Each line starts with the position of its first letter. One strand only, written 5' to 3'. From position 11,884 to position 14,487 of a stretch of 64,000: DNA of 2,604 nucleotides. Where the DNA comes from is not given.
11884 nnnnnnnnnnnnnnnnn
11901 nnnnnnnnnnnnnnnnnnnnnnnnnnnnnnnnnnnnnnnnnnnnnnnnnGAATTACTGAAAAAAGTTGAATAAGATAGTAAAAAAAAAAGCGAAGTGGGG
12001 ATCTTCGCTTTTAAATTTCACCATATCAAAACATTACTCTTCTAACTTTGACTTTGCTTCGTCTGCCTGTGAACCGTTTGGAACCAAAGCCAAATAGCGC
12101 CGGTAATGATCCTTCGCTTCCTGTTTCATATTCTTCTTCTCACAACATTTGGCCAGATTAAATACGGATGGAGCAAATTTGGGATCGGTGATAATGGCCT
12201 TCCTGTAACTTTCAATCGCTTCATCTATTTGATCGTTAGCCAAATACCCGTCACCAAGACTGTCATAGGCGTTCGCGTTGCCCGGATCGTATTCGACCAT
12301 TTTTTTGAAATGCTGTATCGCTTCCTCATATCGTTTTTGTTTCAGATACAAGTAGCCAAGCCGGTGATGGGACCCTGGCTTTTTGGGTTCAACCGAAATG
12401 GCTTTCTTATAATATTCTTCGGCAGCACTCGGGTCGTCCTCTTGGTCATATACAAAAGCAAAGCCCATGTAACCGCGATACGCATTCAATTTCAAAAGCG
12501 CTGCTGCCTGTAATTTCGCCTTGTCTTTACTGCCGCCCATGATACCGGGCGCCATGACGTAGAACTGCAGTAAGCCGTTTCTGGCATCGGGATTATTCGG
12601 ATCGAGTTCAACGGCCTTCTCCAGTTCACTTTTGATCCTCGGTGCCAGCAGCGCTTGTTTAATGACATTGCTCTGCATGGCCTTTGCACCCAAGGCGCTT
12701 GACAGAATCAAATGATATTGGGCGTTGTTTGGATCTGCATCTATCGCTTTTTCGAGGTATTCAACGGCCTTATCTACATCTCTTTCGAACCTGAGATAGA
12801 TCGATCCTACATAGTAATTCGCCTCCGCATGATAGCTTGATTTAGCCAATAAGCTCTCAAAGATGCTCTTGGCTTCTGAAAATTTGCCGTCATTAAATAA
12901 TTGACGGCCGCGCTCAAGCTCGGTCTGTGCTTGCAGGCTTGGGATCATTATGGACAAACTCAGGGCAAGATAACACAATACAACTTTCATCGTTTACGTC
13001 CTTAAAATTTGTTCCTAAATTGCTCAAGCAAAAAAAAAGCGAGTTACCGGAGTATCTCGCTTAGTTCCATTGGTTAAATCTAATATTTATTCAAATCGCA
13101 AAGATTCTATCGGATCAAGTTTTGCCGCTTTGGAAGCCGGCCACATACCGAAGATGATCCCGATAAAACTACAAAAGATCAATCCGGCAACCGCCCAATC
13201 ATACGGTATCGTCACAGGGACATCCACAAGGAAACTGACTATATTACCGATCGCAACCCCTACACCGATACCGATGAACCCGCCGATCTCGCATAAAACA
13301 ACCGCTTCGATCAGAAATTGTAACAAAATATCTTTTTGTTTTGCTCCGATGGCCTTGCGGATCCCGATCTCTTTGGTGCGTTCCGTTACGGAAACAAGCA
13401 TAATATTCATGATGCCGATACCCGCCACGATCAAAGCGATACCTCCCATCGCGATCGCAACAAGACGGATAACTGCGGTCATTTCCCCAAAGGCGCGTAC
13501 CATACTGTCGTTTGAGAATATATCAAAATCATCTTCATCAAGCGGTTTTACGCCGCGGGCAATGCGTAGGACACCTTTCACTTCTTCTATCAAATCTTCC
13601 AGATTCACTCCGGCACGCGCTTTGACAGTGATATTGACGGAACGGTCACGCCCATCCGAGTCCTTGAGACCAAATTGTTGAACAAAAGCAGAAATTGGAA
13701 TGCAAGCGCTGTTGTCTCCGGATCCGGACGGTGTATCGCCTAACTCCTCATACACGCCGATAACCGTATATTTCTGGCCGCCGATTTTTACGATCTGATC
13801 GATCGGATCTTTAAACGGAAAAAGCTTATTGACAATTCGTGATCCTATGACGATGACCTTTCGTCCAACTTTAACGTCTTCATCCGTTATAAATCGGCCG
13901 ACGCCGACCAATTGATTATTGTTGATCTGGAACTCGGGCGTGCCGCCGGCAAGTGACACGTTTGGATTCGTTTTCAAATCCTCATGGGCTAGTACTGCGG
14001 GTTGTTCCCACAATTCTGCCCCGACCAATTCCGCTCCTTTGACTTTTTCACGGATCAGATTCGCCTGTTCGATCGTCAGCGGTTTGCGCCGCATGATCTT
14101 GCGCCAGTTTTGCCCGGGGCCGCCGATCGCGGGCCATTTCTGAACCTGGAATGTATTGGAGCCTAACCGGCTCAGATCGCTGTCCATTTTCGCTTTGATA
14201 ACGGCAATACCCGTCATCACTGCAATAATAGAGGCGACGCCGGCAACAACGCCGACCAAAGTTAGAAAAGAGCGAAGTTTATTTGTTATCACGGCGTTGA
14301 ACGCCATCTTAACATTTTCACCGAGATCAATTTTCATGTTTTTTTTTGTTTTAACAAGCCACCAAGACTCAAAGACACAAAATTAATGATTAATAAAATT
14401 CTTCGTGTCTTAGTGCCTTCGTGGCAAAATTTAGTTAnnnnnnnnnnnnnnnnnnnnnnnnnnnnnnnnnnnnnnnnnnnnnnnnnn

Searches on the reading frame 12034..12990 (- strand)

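Call 64: search_protein_families(library=pfam, proteins=[window:12034-12990:-], max_evalue=0.0001)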
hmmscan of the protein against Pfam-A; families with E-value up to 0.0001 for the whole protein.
window:12034-12990:- (318 aa): 21 families
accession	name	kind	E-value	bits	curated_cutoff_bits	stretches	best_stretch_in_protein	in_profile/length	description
PF07719.23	TPR_2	-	1.5e-32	109.4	27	1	207-238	3-34/34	Tetratricopeptide repeat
PF14559.12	TPR_19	-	1.4e-31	109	25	3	183-243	3-62/68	Tetratricopeptide repeat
PF13181.12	TPR_8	-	2.6e-29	99.3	25.7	1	207-237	3-33/34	Tetratricopeptide repeat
PF00515.34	TPR_1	-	1.9e-28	97.5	27.8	1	208-238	4-34/34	Tetratricopeptide repeat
PF13431.12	TPR_17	-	1.2e-27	94.3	24.4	1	193-226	1-34/34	Tetratricopeptide repeat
PF13432.12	TPR_16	-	1.4e-26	93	32.7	2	25-90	1-65/65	Tetratricopeptide repeat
PF13428.12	TPR_14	-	1e-24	84.9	23.5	0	62-96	8-41/44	Tetratricopeptide repeat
PF13414.12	TPR_11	-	3.6e-23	81.4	26.8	1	212-251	1-40/42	TPR repeat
PF13176.12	TPR_7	-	6.2e-18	63.8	27.9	0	207-235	1-31/36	Tetratricopeptide repeat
PF13174.12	TPR_6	-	4.8e-17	61.8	26.3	0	210-237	5-32/33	Tetratricopeptide repeat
PF13424.12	TPR_12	-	5.9e-17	62.1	30.1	1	208-266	6-72/77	Tetratricopeptide repeat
PF23914.1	TPR_CcmH_CycH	-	2.9e-11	43.9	42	0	174-234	90-150/158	Cytochrome c-type biogenesis protein H TPR domain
PF13371.12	TPR_9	-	4e-11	43.2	35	0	181-240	5-64/73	Tetratricopeptide repeat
PF25063.1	ARM_TT21_C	-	1.1e-09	38.9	35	1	64-236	29-195/209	Tetratricopeptide repeat protein 21 C-terminal ARM domain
PF12895.13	ANAPC3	-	1.4e-09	38.6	27.2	0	189-264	7-81/82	Anaphase-promoting complex, cyclosome, subunit 3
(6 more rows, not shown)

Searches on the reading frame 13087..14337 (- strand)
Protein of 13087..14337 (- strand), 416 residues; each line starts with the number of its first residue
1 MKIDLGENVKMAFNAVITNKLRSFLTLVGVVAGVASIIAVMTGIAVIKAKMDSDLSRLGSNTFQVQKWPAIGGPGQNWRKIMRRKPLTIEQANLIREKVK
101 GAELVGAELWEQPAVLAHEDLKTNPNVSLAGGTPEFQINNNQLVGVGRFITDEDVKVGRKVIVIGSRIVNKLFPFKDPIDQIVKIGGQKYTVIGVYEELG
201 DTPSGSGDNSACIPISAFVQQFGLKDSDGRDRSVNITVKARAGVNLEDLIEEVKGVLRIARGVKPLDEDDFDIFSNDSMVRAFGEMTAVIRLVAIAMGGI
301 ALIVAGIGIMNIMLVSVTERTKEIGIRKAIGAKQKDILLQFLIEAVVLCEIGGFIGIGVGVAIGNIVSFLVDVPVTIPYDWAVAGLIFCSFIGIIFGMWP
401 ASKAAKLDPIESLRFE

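Call 64: search_protein_families(library=pfam, proteins=[window:13087-14337:-], max_evalue=0.0001)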
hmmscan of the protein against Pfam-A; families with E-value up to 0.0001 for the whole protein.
window:13087-14337:- (416 aa): 2 families
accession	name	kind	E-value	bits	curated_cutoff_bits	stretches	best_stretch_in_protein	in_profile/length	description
PF12704.14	MacB_PCD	-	1.3e-34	120.7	27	1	23-254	1-205/207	MacB-like periplasmic core domain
PF02687.27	FtsX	-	1.1e-23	84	25.5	1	296-409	2-120/120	FtsX-like permease C-terminal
